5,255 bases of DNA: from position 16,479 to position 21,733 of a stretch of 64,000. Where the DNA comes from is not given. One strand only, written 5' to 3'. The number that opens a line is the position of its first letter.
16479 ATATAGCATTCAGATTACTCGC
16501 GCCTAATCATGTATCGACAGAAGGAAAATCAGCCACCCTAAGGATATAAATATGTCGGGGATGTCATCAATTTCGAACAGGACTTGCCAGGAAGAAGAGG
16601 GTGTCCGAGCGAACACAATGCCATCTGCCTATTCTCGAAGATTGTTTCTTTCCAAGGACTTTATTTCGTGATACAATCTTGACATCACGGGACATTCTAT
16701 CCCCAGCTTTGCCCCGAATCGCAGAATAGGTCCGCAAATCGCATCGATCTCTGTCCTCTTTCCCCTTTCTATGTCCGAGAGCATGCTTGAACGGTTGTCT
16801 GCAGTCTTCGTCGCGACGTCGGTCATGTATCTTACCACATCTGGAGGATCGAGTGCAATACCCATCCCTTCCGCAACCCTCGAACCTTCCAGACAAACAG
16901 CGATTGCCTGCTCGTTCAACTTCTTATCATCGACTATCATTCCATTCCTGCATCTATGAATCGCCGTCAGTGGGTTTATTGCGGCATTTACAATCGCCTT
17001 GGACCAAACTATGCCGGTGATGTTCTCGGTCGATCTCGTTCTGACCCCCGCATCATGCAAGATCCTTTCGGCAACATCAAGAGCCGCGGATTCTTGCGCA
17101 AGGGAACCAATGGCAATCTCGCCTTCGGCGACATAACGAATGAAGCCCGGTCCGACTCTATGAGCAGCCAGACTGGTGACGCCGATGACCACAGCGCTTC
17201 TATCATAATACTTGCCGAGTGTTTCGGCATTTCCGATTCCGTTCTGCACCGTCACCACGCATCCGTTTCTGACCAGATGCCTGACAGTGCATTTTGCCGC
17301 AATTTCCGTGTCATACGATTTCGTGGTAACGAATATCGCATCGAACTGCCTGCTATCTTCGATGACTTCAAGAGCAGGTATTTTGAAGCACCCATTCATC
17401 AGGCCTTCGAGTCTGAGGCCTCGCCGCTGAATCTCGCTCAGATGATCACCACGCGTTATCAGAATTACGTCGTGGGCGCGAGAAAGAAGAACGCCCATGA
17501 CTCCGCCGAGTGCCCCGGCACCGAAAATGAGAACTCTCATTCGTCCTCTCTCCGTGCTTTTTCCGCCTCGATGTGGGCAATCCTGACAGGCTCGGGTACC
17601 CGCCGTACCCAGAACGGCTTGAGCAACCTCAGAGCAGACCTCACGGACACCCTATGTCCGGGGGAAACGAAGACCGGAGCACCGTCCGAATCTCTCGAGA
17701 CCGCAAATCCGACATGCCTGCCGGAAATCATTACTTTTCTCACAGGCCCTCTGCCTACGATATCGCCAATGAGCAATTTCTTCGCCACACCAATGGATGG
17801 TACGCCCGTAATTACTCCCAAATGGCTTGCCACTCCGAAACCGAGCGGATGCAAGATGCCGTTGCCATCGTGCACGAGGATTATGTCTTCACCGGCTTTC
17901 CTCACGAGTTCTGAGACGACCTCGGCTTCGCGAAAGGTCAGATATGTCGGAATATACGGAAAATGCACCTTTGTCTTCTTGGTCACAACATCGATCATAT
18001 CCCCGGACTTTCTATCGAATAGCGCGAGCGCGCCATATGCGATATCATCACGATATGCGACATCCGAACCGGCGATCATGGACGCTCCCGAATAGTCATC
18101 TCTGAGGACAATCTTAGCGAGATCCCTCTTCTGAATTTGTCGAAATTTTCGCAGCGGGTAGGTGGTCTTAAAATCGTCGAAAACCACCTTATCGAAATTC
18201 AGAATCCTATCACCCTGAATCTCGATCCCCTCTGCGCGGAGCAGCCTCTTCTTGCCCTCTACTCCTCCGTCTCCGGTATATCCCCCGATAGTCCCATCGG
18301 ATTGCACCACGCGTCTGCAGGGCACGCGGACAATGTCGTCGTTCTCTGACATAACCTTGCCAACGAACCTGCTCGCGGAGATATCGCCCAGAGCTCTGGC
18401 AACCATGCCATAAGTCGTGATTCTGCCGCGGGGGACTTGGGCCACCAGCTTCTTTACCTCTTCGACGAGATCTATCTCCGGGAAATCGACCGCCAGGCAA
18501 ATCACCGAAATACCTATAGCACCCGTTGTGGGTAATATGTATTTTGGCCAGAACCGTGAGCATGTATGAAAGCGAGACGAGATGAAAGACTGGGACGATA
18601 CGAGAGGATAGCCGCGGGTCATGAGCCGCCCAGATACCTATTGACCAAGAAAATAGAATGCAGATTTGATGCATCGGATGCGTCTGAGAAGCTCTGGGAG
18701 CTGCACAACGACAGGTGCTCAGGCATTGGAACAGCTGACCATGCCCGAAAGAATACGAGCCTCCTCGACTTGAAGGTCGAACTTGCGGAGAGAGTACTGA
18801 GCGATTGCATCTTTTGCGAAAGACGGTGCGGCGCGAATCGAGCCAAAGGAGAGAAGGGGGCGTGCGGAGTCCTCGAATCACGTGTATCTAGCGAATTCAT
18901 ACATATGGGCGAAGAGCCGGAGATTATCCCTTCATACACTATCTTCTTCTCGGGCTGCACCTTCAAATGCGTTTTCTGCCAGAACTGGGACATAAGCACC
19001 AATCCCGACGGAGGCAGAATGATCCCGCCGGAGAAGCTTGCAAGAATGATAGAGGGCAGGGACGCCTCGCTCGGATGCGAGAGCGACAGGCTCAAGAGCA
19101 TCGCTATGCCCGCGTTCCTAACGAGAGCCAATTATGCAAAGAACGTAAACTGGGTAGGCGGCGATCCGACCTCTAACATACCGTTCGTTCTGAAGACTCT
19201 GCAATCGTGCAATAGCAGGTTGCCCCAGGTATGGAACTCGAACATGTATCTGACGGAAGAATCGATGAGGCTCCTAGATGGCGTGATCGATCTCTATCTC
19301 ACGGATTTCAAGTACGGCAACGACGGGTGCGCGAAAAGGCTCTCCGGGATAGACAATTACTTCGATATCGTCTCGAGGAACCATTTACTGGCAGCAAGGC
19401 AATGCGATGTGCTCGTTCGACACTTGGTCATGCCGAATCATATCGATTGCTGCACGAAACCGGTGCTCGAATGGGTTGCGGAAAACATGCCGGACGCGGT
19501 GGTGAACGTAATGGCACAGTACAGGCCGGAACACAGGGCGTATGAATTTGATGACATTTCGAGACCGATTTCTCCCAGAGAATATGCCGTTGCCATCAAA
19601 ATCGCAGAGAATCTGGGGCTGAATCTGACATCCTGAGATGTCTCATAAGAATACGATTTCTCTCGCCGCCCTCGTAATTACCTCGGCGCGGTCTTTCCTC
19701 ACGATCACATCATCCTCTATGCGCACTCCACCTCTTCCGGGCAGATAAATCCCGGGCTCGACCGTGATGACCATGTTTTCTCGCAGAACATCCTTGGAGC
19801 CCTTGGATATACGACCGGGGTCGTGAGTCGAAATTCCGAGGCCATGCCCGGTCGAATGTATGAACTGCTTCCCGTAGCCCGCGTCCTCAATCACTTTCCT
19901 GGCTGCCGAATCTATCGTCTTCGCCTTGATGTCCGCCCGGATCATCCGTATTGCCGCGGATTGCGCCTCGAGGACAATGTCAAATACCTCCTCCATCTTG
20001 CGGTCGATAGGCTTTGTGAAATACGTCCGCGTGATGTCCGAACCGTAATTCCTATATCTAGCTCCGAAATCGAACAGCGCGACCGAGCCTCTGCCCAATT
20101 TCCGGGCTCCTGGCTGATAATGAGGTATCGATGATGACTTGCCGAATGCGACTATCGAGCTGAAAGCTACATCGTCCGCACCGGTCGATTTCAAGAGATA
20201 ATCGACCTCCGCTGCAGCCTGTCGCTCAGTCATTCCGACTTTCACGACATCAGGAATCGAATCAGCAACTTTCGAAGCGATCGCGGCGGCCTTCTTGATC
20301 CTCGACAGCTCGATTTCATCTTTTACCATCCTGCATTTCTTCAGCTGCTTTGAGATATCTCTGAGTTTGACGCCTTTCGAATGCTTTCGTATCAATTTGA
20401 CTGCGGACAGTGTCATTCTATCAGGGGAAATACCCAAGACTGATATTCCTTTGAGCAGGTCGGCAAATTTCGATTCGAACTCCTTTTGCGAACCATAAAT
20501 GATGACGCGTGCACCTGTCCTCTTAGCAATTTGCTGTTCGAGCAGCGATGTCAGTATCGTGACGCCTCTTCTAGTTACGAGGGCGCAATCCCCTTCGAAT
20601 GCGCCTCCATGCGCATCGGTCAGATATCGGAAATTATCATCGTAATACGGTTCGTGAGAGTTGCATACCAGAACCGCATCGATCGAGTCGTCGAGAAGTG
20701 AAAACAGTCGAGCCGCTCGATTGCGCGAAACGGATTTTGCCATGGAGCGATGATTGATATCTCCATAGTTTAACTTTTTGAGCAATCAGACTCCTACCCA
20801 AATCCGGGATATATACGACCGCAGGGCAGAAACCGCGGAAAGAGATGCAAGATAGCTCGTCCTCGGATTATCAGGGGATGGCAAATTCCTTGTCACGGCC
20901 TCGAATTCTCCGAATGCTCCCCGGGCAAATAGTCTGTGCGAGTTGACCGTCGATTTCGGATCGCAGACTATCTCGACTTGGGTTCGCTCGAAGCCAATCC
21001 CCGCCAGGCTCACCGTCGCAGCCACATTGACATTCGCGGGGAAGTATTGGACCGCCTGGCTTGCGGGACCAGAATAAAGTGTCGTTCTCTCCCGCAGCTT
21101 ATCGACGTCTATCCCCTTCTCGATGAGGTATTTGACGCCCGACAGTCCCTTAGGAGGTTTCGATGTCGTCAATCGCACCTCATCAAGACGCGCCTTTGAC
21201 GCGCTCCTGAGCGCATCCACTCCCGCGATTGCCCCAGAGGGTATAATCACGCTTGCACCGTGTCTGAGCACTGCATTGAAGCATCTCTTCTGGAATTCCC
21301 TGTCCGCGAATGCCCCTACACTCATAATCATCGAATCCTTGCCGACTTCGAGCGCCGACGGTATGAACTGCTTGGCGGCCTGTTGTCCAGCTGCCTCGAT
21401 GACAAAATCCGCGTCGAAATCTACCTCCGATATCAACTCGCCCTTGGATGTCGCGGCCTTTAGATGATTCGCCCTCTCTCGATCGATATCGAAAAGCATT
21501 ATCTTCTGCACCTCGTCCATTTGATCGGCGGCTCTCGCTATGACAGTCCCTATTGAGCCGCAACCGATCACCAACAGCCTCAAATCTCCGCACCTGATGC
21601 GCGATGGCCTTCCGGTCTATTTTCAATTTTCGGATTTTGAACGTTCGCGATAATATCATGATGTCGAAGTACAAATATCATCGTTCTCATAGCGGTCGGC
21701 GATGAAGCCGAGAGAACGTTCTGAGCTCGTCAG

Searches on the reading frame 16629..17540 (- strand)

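Call 40: search_protein_families(library=pfam, proteins=[window:16629-17540:-], max_evalue=0.00001)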
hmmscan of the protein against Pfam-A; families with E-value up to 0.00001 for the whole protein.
window:16629-17540:- (303 aa): 2 families
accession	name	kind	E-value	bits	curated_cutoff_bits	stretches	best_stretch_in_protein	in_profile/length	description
PF08546.17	ApbA_C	-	6.5e-36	123.9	22.7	1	173-296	1-124/125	Ketopantoate reductase PanE/ApbA C terminal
PF02558.23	ApbA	-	1.6e-32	112.6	22.2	1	3-148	1-149/150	Ketopantoate reductase PanE/ApbA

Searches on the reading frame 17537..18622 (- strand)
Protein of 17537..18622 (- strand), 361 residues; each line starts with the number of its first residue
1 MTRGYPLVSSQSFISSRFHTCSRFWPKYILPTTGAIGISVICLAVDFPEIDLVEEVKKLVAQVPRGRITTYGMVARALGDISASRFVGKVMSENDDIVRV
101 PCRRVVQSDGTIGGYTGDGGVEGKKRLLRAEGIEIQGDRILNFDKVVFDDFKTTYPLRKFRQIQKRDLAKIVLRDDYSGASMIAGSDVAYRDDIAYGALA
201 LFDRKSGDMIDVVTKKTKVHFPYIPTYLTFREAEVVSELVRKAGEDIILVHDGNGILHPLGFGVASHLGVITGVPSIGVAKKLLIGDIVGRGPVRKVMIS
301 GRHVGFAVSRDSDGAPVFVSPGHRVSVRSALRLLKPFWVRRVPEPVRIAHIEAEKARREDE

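Call 41: search_protein_families(library=pfam, proteins=[window:17537-18622:-], max_evalue=0.00001)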
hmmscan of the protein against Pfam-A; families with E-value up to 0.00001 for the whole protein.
window:17537-18622:- (361 aa): 2 families
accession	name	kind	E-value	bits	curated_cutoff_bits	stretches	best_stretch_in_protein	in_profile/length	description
PF04493.20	Endonuclease_5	-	6.5e-48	163.4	23.4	1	170-350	6-197/198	Endonuclease V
PF01035.26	DNA_binding_1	-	1.4e-22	79.8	27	1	54-133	4-81/81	6-O-methylguanine DNA methyltransferase, DNA binding domain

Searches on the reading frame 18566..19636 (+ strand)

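Call 41: search_protein_families(library=pfam, proteins=[window:18566-19636:+], max_evalue=0.00001)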
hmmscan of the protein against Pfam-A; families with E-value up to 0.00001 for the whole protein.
window:18566-19636:+ (356 aa): 2 families
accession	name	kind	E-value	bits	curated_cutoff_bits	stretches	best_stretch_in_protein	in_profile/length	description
PF04055.27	Radical_SAM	-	2e-12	48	29.5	0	126-170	2-45/166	Radical SAM superfamily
PF13353.11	Fer4_12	-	3.3e-06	27.9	22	0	125-234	9-98/137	4Fe-4S single cluster domain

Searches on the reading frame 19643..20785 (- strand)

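Call 41: search_protein_families(library=pfam, proteins=[window:19643-20785:-], max_evalue=0.00001)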
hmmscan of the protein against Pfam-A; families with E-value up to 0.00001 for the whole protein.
window:19643-20785:- (380 aa): 2 families
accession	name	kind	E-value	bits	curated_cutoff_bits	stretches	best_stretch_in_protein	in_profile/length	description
PF00557.29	Peptidase_M24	-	1.1e-66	225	23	1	162-363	2-207/208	Metallopeptidase family M24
PF01321.24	Creatinase_N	-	1.6e-11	45.3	22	1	32-154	11-128/128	Creatinase/Prolidase N-terminal domain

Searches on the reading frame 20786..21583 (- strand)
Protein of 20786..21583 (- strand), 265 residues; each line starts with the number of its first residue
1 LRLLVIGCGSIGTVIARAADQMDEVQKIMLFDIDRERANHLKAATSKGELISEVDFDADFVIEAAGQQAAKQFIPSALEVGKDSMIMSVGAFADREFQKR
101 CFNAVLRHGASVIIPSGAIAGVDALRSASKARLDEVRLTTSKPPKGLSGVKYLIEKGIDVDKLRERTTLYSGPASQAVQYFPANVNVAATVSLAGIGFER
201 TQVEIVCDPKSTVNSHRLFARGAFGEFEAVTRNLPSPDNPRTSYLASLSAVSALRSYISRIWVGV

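Call 41: search_protein_families(library=pfam, proteins=[window:20786-21583:-], max_evalue=0.00001)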
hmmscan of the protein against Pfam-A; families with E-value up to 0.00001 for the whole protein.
window:20786-21583:- (265 aa): 2 families
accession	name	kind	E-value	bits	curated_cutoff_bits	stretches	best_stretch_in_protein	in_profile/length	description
PF01958.23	Asp_DH_C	-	4.7e-34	116.9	27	1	164-251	2-89/89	Aspartate dehydrogenase, C-terminal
PF03447.22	NAD_binding_3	-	1.6e-13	51.8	24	1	7-114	1-115/116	Homoserine dehydrogenase, NAD binding domain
